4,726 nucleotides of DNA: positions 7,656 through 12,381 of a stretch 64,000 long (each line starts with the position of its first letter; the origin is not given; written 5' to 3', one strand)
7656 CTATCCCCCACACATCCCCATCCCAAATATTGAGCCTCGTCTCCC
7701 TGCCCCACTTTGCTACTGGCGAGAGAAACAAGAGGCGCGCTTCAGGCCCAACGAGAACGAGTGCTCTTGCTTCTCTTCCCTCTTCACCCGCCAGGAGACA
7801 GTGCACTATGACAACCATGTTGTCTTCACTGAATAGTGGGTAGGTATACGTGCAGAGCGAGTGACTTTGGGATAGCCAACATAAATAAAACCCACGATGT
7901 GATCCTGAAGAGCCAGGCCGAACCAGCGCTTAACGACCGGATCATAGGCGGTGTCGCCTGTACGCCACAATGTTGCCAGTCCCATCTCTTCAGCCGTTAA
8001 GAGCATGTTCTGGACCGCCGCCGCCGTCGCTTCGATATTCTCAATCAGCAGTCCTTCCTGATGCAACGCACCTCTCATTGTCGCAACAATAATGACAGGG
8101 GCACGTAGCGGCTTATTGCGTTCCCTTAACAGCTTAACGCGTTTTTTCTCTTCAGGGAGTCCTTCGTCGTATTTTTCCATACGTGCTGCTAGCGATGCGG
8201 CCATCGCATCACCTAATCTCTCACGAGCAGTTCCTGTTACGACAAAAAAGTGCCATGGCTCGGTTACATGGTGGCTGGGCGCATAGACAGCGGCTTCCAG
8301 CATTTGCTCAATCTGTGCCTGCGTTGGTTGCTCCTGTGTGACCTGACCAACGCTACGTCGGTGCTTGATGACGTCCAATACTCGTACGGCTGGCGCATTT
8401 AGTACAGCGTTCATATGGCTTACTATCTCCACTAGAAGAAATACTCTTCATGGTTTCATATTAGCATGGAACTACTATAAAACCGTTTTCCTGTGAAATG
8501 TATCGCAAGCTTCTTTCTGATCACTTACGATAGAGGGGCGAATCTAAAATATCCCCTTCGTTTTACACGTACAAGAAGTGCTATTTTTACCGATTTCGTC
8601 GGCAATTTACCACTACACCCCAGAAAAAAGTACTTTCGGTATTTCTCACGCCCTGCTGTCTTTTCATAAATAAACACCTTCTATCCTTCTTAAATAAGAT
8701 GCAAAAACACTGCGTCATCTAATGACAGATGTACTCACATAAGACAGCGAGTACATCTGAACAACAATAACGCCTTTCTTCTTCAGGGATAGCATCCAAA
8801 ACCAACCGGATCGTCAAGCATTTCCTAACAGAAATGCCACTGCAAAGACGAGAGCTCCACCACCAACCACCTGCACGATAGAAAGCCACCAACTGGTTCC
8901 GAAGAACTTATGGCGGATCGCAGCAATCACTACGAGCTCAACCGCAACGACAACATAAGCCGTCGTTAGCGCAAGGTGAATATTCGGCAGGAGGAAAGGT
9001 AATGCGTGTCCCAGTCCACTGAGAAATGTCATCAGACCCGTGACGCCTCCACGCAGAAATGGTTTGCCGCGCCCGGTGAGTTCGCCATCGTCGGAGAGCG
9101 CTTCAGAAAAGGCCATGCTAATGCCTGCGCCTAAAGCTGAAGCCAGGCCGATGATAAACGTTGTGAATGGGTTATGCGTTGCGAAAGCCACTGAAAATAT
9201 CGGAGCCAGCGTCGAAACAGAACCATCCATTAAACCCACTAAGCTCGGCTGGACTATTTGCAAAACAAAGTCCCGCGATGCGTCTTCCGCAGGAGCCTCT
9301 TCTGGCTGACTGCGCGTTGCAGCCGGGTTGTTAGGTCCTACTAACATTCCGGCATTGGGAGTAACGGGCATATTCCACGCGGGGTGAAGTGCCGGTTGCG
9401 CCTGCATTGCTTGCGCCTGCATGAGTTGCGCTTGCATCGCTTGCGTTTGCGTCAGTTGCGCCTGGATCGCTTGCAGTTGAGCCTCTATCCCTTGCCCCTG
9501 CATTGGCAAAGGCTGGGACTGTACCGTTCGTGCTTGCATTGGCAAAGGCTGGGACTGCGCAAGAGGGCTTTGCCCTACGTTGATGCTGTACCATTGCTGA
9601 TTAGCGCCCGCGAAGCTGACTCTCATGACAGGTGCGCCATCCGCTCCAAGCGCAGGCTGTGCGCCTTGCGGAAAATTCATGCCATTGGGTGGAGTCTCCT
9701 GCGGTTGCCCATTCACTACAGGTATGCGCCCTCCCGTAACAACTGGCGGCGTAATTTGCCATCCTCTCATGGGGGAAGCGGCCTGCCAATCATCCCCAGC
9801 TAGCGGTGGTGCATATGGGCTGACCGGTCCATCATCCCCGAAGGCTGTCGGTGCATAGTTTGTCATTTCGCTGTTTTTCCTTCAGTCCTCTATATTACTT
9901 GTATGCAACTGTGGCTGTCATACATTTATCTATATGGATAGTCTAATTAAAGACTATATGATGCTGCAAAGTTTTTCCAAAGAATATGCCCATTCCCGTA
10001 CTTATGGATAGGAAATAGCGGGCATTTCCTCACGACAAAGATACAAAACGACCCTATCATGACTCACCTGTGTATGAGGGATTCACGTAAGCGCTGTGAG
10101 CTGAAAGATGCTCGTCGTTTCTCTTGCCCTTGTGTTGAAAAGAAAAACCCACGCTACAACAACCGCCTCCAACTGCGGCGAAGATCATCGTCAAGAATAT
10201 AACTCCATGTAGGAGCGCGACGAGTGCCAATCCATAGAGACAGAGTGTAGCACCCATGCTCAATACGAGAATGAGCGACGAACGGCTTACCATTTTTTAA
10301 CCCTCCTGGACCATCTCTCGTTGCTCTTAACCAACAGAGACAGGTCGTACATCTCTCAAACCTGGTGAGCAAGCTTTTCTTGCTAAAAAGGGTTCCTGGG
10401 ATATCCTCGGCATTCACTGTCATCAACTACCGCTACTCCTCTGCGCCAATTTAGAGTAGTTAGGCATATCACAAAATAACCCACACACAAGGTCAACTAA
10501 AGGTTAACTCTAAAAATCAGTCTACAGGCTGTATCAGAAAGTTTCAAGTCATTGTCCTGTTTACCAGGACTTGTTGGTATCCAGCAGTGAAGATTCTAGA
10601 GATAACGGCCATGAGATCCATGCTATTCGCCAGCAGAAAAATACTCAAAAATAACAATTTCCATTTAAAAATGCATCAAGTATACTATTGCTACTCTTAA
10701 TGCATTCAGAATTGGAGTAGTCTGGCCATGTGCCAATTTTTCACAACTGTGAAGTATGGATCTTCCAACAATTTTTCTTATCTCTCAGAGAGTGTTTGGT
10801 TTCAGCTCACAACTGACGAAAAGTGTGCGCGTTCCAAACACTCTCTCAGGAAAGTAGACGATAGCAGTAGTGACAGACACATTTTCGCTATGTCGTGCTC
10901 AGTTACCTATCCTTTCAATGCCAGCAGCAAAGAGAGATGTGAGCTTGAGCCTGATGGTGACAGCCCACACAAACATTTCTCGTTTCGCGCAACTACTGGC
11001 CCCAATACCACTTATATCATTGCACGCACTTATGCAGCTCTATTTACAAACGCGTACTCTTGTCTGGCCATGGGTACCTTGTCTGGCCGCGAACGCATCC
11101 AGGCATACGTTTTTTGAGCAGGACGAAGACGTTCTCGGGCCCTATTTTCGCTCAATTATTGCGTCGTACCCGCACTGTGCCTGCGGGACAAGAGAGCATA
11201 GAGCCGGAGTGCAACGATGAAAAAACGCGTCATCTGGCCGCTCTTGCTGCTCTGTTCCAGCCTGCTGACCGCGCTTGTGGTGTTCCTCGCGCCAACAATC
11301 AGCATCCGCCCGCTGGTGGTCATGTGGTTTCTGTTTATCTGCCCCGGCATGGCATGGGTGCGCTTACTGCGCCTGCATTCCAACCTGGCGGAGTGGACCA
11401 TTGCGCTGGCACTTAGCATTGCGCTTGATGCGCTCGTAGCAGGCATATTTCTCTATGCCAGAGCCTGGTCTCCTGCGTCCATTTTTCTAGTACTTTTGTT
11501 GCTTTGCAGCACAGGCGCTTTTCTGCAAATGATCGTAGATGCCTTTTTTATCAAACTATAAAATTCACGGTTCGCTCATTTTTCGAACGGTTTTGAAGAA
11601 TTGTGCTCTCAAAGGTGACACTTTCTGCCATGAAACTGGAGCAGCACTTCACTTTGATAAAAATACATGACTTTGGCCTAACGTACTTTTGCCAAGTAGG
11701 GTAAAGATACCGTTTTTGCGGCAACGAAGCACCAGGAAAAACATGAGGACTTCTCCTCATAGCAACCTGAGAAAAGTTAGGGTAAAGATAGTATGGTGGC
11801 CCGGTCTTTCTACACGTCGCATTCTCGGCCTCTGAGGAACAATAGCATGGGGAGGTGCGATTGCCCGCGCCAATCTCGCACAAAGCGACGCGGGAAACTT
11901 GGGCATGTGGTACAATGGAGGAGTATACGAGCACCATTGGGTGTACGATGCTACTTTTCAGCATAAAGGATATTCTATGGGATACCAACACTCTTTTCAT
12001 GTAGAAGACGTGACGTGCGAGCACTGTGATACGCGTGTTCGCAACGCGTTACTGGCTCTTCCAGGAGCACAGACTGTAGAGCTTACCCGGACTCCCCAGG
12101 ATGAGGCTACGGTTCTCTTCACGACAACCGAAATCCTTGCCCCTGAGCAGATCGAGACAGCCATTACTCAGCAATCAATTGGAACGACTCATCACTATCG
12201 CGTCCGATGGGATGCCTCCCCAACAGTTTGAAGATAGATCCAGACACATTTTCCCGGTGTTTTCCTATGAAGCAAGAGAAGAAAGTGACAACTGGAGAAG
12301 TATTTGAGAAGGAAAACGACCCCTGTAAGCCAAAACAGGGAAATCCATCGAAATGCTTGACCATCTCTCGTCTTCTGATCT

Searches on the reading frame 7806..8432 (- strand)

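Call 38: search_protein_families(library=pfam, proteins=[window:7806-8432:-], max_evalue=0.001)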
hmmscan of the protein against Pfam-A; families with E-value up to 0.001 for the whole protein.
window:7806-8432:- (208 aa): 2 families
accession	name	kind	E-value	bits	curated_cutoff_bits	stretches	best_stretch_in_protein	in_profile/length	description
PF00881.29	Nitroreductase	-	1.9e-28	100.2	23.5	1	22-187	1-167/167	Nitroreductase family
PF14512.11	TM1586_NiRdase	-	2.8e-05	24.3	27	0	24-67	141-186/215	Putative TM nitroreductase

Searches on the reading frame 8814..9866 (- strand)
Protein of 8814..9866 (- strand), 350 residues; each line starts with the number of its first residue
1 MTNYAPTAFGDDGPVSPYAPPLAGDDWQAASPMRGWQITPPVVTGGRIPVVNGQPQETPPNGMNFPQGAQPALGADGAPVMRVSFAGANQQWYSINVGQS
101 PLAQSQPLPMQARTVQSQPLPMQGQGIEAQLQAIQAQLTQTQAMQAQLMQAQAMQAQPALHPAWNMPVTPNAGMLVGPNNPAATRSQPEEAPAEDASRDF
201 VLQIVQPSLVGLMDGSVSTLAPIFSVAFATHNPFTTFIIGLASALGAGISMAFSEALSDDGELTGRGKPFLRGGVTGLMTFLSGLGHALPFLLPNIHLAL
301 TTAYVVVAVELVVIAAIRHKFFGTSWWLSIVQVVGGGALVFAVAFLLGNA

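Call 38: search_protein_families(library=pfam, proteins=[window:8814-9866:-], max_evalue=0.001)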
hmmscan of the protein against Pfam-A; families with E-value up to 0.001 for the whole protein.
window:8814-9866:- (350 aa): 1 family
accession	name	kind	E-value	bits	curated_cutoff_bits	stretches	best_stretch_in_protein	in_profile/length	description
PF01988.24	VIT1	-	1.7e-10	41.5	28.1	2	209-258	5-55/214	VIT family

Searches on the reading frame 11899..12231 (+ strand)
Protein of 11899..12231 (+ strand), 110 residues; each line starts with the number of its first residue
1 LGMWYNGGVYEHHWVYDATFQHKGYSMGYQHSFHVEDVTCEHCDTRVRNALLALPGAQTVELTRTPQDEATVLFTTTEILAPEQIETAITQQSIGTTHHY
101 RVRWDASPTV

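Call 38: search_protein_families(library=pfam, proteins=[window:11899-12231:+], max_evalue=0.001)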
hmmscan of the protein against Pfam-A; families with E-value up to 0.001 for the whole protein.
window:11899-12231:+ (110 aa): 1 family
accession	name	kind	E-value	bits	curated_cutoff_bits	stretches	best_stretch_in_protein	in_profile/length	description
PF00403.32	HMA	-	5.3e-08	33.6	24.8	1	33-90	2-57/62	Heavy-metal-associated domain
